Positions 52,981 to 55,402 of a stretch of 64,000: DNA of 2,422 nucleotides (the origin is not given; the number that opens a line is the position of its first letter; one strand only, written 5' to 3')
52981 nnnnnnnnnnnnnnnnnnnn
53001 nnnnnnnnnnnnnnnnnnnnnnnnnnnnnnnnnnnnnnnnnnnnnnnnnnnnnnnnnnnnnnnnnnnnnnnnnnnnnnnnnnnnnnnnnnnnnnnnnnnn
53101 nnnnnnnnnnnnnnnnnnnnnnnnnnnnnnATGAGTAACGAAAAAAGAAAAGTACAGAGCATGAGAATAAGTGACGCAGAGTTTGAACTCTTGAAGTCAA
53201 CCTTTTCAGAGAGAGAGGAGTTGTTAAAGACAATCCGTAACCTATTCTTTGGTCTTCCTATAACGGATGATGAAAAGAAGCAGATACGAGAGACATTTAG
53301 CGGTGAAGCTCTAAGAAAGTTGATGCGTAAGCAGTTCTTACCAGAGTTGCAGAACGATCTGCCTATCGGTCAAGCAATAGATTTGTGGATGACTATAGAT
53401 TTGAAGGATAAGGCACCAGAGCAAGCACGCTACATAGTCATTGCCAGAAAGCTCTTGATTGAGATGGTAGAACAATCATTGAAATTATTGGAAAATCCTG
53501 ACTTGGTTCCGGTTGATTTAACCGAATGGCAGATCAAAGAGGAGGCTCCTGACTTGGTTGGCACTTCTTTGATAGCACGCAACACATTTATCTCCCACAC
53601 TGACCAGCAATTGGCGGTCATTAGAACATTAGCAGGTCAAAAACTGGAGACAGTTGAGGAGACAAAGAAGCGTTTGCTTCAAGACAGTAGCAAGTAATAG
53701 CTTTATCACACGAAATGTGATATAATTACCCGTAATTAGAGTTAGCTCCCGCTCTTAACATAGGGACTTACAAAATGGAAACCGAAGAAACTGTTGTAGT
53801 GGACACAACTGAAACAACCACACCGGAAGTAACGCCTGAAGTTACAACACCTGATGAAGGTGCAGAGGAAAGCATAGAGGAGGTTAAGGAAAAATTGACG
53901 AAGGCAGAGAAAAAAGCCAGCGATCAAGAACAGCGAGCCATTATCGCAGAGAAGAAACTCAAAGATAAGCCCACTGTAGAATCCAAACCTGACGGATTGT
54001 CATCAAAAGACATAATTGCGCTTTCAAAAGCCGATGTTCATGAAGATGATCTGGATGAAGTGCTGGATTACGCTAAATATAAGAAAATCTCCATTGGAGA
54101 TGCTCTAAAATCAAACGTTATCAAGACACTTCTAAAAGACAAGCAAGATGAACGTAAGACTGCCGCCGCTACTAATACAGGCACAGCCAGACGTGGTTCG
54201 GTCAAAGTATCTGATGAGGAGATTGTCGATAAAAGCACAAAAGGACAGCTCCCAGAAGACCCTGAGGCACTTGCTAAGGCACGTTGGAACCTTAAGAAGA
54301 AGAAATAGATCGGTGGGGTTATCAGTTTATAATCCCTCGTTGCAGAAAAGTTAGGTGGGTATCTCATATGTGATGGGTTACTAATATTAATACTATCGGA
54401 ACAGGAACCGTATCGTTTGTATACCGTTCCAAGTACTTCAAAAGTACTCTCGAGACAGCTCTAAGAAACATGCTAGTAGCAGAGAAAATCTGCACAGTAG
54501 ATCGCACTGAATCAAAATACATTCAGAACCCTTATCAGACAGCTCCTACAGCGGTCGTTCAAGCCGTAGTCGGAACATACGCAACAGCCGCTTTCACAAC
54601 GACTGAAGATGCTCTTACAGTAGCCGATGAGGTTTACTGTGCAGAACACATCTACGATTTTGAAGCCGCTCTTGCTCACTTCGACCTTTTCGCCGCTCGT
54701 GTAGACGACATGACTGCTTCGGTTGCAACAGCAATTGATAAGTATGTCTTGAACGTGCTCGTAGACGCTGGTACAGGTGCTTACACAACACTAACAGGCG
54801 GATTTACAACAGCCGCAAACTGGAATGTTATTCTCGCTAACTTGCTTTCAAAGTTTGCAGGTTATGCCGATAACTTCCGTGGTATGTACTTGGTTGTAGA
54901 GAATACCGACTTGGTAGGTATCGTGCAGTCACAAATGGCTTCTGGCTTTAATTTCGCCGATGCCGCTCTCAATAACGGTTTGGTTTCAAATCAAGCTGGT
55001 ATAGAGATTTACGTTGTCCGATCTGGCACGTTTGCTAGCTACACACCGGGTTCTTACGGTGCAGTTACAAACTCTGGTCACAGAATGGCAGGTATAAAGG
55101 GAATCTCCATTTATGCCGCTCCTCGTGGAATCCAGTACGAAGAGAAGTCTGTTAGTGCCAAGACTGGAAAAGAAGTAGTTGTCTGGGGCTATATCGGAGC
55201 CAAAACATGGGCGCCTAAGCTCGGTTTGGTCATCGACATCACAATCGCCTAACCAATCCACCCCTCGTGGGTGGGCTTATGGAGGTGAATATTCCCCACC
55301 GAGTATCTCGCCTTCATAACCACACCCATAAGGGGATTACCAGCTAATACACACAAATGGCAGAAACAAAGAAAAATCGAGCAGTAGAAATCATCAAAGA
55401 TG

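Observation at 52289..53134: Family-2 glycosyltransferase embedded between portal and scaffold/capsid genes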

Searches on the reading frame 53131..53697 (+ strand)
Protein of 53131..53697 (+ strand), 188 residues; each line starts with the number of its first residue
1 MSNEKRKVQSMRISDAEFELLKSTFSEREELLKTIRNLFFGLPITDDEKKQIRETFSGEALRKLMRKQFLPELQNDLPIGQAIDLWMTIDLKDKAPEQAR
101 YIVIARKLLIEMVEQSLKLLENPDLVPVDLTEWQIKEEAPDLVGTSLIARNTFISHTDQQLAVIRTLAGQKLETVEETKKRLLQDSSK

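Call 3: search_protein_families(library=pfam, proteins=[window:53131-53697:+], max_evalue=0.01)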
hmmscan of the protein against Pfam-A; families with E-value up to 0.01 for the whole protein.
window:53131-53697:+ (188 aa): 0 families

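Call 4: search_protein_families(library=phrogs, proteins=[window:53131-53697:+], max_evalue=0.01)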
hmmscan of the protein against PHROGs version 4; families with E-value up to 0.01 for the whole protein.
window:53131-53697:+ (188 aa): 0 families

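Call 28: search_solved_structures(query=window:53131-53697:+, max_evalue=1)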
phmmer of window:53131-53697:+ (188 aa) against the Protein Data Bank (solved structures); distinct sequences matched with E-value up to 1: 2.
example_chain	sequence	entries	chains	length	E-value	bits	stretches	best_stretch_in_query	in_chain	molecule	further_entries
6wvs_A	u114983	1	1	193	0.0038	20.3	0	125-186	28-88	DeNovoTIM15 hyperstable de novo TIM barrel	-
7p12_A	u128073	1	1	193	0.067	16.2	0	125-186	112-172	DeNovoTIM13-SB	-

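Call 49: search_solved_structures(query=A2, max_evalue=1)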
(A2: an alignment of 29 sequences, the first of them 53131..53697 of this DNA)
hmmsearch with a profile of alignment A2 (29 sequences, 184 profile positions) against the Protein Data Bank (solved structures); distinct sequences matched with E-value up to 1: 7.
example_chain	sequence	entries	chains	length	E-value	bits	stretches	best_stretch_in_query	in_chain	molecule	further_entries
3luf_A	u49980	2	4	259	0.076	15.9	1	21-76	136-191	Two-component system response regulator/GGDEF domain protein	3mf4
2joe_A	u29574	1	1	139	0.14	15.1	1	90-167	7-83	Hypothetical lipoprotein yehR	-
6xp5_U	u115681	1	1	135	0.21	14.5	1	94-158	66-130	Mediator of RNA polymerase II transcription subunit 21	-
9gjp_5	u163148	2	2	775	0.32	13.9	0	38-77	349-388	Minichromosome maintenance protein 5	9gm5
28vy_5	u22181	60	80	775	0.32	13.9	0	38-77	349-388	Minichromosome maintenance protein 5 | Minichromosome Maintenance 5 | DNA replication licensing factor MCM5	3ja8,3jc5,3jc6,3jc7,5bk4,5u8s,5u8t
8q67_A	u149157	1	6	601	0.33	13.9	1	31-77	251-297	DNA helicase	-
6u0m_5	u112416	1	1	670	0.43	13.5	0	38-77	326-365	Minichromosome maintenance protein 5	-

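Call 52: search_protein_families(library=phrogs, alignment_id=A2, max_evalue=0.1)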
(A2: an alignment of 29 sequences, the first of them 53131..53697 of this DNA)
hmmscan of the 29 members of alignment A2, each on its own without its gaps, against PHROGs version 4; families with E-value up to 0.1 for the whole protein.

A. member 1, window:53131-53697:+ (188 aa): 1 family
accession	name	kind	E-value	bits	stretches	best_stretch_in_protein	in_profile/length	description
phrog_25345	-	unknown function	0.038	15.1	0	36-69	11-44/58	-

B. families by the number of members that match (of 29 scanned): 14 families
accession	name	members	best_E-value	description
phrog_27808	-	1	0.0055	-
phrog_36165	-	1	0.014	-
phrog_36369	-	1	0.015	-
phrog_1564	-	1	0.019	-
phrog_23864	-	1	0.024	-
phrog_25345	-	1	0.038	-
phrog_11728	-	1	0.048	-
phrog_10377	-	1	0.052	transcriptional regulator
phrog_14333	-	1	0.063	-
phrog_4442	-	1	0.075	-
phrog_18758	-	1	0.08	-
phrog_12803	-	1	0.083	-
phrog_4191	-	1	0.096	peptidase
phrog_5068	-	1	0.099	-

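Call 72: find_homologous_proteins(query=window:53131-53697:+, max_evalue=0.001)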
Query window:53131-53697:+ (188 aa): 20 proteins with E <= 0.001 among 158 candidates.
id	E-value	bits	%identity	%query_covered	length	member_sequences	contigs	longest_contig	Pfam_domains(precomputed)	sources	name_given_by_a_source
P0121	4.2e-112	389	100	100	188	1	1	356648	-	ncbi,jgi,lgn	ncbi:MAG: hypothetical protein WC648_01215 [Candidatus Paceibacterota bacterium]|jgi:hypothetical pr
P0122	1.6e-80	287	78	99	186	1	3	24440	-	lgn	-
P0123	1.3e-79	284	72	97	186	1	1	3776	-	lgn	-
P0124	9.1e-71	255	71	95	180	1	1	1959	-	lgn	-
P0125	2.6e-68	247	69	97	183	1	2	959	-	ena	-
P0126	7.7e-67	242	65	99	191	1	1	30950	-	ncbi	-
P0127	5.6e-66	239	63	98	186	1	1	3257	-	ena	-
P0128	6.1e-66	239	70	95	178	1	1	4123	-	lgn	-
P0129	7.4e-66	239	67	98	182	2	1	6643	-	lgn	-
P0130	2.3e-64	234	69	96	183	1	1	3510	-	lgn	-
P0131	1.5e-62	228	62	97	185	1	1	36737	-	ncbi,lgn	-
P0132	3.8e-61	224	66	98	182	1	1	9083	-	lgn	-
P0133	7.6e-61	223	64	96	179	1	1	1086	-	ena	-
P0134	2.0e-58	215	62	99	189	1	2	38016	-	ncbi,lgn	-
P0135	2.9e-55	205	59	95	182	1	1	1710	-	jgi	jgi:hypothetical protein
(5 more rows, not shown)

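Call 77: predict_structure(alignment_id=A4)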
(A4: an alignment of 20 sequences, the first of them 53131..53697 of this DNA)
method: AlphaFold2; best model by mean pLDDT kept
length: 188 residues; sequences in the alignment: 20
mean_pLDDT: 79.3   pTM: 0.74
mean pLDDT of the five models: 79.3, 78.2, 77.1, 76.9, 76.1
residues with pLDDT >= 90: 65; 70-90: 75; 50-70: 28; < 50: 20
segments of 3 or more residues with pLDDT < 50: 1-11, 77-82, 186-188
pLDDT, mean of each block of 10 residues (from residue 1): 39 74 89 96 95 93 88 55 59 83 87 95 94 82 85 90 84 60 52
secondary structure, 60 per line:
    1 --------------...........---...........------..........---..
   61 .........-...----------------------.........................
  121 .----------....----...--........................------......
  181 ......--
elements in order: H15-25 H29-39 H46-55 H59-69 H96-121 H132-135 H145-168 H175-186

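Call 84: find_encoding_contigs(protein=P0121, flank=10000, max_places=2)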
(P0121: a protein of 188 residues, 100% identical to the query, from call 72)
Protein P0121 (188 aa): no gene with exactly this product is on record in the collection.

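Call 90: search_protein_families(library=ncbifam, proteins=[window:53131-53697:+], max_evalue=0.001)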
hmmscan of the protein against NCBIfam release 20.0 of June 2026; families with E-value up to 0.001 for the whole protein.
window:53131-53697:+ (188 aa): 0 families

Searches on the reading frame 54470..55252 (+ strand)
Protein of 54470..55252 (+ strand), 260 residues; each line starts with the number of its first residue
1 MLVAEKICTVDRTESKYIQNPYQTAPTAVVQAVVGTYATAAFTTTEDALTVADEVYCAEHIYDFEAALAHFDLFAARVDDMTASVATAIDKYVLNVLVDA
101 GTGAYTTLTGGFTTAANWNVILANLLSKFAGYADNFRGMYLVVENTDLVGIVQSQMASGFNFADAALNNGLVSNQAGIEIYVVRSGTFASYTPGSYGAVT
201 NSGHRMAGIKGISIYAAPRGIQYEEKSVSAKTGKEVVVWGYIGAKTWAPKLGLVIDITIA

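Call 3: search_protein_families(library=pfam, proteins=[window:54470-55252:+], max_evalue=0.01)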
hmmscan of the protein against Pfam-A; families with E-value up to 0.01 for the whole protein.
window:54470-55252:+ (260 aa): 1 family
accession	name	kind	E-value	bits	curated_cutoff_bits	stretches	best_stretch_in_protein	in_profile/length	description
PF25209.1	Phage_capsid_4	-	0.0061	17.3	27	1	30-225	71-234/262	Phage capsid protein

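Call 4: search_protein_families(library=phrogs, proteins=[window:54470-55252:+], max_evalue=0.01)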
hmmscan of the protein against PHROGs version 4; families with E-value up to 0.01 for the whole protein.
window:54470-55252:+ (260 aa): 2 families
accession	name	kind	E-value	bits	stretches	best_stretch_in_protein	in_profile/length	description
phrog_267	-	head and packaging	3.8e-10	40.5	1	3-187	58-260/410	major head protein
phrog_27239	-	head and packaging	0.0028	18.7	1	39-100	85-146/163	major head protein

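Call 90: search_protein_families(library=ncbifam, proteins=[window:54470-55252:+], max_evalue=0.001)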
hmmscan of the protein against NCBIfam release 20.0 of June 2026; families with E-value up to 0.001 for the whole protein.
window:54470-55252:+ (260 aa): 0 families
